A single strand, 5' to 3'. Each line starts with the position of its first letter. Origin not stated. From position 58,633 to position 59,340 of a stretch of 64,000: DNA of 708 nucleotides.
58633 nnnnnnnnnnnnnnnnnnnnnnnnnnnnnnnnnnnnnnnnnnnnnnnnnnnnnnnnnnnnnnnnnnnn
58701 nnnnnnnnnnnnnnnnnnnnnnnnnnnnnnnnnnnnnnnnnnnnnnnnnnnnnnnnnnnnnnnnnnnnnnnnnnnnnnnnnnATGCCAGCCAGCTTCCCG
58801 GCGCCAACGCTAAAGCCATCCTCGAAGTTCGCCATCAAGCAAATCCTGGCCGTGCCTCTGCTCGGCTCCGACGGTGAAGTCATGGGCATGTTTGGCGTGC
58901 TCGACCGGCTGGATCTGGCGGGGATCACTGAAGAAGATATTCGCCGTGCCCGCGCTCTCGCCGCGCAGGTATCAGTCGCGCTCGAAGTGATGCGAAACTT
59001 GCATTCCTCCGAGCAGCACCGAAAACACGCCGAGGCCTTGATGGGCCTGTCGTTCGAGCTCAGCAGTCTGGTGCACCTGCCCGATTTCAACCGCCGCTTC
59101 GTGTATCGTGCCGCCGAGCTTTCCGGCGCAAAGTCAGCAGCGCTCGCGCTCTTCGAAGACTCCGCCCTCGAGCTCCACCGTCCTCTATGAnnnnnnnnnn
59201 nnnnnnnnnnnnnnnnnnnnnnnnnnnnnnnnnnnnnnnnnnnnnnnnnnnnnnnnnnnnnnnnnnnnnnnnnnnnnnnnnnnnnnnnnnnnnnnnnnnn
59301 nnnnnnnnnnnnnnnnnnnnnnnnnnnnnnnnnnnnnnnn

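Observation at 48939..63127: Self-contained module: giant GAF/PAS kinase, CheY-like RR and NtrC-type EBP divergent from a sigma-54-driven che operon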

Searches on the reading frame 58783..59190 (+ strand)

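Call 6: search_protein_families(library=pfam, proteins=[window:58783-59190:+], max_evalue=0.01)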
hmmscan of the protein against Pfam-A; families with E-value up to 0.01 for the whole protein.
window:58783-59190:+ (135 aa): 3 families
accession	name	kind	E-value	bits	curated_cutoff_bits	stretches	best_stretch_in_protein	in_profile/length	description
PF13185.12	GAF_2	-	5.3e-07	30.3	28.6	1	6-68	76-136/136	GAF domain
PF01590.32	GAF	-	1.7e-05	25.8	22.4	1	14-67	83-133/133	GAF domain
PF13492.12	GAF_3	-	0.00073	20.4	27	0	20-68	82-128/129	GAF domain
